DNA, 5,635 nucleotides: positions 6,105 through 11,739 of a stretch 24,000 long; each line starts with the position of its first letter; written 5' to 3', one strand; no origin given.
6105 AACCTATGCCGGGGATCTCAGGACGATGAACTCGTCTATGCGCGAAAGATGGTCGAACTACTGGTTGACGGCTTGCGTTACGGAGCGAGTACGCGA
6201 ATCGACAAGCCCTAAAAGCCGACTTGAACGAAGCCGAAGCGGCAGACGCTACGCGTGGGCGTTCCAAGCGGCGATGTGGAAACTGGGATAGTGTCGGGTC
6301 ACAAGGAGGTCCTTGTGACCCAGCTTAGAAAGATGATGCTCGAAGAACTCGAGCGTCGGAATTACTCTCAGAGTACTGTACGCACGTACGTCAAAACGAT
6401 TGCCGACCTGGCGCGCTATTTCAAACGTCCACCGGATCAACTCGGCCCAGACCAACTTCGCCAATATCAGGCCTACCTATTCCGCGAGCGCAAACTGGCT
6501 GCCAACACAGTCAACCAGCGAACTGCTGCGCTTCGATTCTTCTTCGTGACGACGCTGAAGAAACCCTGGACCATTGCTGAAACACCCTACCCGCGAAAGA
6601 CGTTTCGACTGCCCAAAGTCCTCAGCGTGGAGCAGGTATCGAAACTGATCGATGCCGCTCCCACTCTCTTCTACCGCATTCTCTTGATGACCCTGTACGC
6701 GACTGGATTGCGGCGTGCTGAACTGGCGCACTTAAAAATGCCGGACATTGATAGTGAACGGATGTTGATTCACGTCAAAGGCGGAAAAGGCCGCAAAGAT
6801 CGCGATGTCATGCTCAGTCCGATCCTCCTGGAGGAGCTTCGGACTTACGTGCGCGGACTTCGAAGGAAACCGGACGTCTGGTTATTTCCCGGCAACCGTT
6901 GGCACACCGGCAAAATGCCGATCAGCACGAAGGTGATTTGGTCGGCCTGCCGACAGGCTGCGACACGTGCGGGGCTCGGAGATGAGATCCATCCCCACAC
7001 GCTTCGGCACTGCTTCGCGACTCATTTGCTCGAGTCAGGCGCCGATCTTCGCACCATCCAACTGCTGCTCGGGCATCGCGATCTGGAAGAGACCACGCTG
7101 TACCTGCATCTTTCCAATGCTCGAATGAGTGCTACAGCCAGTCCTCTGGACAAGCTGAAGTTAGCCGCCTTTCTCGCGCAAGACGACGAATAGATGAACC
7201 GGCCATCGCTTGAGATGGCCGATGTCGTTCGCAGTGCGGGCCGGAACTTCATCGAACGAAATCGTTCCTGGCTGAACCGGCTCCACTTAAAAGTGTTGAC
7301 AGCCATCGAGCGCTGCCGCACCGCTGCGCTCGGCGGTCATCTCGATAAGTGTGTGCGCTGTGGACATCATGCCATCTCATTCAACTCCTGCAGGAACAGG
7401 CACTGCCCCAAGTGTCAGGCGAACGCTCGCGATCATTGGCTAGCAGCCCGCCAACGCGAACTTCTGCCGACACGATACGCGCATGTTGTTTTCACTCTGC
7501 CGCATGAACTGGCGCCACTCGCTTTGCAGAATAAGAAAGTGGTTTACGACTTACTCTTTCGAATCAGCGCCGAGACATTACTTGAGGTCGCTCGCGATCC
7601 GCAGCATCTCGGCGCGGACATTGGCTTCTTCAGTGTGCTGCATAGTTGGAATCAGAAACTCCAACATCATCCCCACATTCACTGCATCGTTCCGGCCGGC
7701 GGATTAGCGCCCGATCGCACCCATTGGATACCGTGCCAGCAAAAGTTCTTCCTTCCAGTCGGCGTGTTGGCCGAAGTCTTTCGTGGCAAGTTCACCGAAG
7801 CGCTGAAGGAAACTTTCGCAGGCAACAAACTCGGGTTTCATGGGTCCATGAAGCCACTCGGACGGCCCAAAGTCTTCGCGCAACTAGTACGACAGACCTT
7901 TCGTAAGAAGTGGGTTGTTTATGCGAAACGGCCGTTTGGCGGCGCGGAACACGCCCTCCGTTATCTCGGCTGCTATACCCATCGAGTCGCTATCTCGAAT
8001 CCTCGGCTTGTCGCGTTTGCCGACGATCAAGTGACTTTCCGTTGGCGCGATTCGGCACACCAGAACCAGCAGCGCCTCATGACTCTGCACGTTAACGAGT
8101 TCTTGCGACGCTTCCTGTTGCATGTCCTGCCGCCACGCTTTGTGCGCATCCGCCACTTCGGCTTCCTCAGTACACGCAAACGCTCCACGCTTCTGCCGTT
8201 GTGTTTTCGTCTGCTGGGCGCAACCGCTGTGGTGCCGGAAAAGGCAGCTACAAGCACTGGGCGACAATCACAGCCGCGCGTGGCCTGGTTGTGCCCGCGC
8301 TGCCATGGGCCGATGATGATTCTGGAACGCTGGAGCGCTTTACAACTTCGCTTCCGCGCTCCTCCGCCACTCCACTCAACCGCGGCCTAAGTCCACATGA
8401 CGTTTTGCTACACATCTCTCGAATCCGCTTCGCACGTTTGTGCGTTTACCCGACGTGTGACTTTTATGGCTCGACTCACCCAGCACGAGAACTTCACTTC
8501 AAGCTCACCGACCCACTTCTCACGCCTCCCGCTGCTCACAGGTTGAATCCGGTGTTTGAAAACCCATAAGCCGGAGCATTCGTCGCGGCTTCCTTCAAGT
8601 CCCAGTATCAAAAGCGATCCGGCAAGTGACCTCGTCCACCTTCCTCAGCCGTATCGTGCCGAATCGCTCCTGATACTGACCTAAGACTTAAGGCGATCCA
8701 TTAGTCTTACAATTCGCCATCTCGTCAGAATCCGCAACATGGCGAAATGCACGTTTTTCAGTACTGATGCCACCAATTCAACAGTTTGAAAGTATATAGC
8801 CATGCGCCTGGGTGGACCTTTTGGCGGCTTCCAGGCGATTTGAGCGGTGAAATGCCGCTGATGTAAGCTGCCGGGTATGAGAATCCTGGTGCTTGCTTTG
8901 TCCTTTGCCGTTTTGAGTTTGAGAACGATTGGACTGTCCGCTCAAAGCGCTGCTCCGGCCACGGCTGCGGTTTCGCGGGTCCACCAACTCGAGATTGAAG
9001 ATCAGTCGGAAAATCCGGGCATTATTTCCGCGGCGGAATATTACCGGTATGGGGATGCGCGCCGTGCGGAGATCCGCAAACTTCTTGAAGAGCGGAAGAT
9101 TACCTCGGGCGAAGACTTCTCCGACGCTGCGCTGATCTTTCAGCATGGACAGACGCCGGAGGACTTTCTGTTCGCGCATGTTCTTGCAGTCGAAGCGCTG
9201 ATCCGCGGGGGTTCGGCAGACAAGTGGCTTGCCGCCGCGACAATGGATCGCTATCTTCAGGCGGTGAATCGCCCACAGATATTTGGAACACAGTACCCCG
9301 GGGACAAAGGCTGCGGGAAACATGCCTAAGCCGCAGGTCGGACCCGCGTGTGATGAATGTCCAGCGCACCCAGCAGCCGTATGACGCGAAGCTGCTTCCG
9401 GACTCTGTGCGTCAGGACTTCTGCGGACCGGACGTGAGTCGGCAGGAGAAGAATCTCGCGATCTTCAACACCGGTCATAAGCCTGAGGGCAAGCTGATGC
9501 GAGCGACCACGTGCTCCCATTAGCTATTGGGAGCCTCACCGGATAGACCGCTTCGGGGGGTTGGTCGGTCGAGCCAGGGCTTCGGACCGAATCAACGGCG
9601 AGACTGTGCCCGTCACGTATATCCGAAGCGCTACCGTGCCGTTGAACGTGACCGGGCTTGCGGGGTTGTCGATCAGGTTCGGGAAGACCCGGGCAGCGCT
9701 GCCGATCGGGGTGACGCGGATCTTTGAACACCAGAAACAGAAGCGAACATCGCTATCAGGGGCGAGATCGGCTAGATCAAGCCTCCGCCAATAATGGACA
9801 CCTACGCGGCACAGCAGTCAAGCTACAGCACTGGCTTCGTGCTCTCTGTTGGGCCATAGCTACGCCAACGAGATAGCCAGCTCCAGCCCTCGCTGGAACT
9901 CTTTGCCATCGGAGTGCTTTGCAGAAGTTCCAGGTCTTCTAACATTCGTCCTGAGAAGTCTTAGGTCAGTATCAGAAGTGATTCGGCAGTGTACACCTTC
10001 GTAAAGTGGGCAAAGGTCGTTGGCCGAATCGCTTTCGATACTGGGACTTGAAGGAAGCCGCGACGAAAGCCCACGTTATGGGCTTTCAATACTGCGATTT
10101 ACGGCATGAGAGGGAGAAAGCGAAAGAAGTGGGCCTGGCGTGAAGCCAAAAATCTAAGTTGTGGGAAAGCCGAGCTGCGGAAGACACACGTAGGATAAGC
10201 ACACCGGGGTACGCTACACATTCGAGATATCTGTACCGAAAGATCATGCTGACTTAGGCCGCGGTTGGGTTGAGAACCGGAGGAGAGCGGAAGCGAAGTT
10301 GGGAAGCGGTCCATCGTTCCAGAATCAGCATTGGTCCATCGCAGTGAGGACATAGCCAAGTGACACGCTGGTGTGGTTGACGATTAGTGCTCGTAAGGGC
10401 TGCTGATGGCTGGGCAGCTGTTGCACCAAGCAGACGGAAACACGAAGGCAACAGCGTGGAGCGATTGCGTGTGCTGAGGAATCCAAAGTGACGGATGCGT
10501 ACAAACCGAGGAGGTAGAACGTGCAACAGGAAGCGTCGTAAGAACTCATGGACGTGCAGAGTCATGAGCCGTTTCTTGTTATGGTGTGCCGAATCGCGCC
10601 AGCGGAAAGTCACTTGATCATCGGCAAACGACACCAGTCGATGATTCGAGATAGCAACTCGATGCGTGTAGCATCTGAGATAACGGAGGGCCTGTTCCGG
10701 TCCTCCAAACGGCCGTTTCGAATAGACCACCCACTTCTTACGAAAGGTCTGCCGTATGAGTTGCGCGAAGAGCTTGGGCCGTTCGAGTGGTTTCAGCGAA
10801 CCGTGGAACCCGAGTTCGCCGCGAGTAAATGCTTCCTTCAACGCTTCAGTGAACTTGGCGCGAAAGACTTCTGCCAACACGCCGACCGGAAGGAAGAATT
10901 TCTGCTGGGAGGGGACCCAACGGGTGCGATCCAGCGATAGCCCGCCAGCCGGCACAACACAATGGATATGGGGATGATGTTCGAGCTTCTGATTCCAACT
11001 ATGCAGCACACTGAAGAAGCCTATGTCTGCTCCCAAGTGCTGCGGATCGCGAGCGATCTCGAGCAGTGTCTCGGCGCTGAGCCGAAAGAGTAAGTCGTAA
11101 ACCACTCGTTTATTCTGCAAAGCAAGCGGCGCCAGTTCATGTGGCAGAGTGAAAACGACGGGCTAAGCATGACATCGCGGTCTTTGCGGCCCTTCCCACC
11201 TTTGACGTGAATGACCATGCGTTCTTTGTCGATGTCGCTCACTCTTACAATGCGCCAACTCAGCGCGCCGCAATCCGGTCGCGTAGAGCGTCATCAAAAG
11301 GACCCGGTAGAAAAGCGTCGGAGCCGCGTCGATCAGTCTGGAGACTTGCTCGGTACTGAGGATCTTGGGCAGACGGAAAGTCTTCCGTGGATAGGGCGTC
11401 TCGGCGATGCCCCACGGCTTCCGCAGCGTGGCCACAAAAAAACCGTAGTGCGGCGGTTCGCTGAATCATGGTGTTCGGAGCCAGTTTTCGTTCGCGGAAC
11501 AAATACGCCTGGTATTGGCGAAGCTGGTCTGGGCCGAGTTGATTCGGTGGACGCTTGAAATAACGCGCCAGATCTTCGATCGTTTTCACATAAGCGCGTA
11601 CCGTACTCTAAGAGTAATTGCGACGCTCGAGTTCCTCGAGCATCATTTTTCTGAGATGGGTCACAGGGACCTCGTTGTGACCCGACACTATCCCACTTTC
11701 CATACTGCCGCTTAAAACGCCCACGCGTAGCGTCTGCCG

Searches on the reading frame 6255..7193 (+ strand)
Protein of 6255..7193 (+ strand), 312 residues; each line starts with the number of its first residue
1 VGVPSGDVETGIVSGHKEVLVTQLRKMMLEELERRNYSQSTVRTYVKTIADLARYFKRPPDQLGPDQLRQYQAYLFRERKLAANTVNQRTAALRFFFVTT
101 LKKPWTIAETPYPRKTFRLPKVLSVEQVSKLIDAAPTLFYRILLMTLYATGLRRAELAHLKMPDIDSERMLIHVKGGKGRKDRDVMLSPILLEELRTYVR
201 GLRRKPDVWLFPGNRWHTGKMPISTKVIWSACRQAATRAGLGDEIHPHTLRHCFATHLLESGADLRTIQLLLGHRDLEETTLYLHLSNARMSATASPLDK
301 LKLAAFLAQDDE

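Call 6: search_protein_families(library=pfam, proteins=[window:6255-7193:+], max_evalue=0.001)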
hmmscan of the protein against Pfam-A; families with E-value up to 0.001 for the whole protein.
window:6255-7193:+ (312 aa): 4 families
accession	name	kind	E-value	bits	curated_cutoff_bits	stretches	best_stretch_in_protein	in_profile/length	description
PF00589.27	Phage_integrase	-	2.2e-38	132.2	27.1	1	122-288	2-170/172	Phage integrase family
PF13495.12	Phage_int_SAM_4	-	5.8e-21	75.1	27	1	24-106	1-84/85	Phage integrase, N-terminal SAM-like domain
PF02899.23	Phage_int_SAM_1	-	1.1e-07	32.5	22.3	1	32-98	8-77/83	Phage integrase, N-terminal SAM-like domain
PF13102.12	Phage_int_SAM_5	-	2.3e-05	25.1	22.3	1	29-113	10-94/98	Phage integrase SAM-like domain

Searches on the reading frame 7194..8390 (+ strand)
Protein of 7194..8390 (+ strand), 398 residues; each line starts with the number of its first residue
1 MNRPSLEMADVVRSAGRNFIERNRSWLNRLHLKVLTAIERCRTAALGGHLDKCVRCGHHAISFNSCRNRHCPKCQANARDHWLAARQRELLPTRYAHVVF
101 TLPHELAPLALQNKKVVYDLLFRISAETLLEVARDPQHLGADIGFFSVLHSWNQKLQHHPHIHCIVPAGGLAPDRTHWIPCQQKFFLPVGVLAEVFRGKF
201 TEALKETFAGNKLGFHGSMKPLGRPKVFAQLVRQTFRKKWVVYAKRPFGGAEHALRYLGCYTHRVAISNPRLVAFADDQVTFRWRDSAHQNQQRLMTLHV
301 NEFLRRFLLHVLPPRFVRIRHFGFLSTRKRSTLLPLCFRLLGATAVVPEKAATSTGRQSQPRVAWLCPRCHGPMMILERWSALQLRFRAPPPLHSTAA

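Call 6: search_protein_families(library=pfam, proteins=[window:7194-8390:+], max_evalue=0.001)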
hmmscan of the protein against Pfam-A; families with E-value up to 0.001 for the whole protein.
window:7194-8390:+ (398 aa): 2 families
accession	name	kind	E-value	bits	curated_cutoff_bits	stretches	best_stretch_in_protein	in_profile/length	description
PF04986.18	Y2_Tnp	-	3.4e-62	210.2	20.9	1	144-330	1-181/183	Putative transposase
PF14319.11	Zn_Tnp_IS91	-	5.2e-28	97.3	26.3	1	14-102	4-90/90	Transposase zinc-binding domain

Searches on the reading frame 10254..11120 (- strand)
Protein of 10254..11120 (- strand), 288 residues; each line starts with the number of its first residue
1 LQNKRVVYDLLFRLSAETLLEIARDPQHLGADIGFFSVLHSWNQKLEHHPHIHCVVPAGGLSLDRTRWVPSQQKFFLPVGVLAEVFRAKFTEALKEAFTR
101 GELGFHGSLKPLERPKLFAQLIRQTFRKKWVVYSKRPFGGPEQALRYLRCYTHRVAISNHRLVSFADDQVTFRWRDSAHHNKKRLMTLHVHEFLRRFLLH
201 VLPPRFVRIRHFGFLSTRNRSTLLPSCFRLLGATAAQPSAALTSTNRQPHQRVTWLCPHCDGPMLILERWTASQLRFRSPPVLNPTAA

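Call 7: search_protein_families(library=pfam, proteins=[window:10254-11120:-], max_evalue=0.001)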
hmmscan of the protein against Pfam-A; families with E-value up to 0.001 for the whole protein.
window:10254-11120:- (288 aa): 1 family
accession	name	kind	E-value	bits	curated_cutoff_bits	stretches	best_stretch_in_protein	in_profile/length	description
PF04986.18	Y2_Tnp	-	3.3e-62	210.2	20.9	1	34-219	1-180/183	Putative transposase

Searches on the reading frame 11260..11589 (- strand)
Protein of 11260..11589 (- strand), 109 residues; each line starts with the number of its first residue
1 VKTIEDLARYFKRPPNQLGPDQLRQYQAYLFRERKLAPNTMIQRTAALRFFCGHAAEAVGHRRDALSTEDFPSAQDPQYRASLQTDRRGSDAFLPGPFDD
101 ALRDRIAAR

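Call 66: search_protein_families(library=pfam, proteins=[window:11260-11589:-], max_evalue=0.01)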
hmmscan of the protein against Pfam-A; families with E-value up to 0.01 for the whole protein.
window:11260-11589:- (109 aa): 2 families
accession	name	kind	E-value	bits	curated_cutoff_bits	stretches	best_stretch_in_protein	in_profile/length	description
PF13495.12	Phage_int_SAM_4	-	2e-08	34.9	27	1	2-52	24-75/85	Phage integrase, N-terminal SAM-like domain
PF02899.23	Phage_int_SAM_1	-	0.0021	18.7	22.3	1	24-70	2-47/83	Phage integrase, N-terminal SAM-like domain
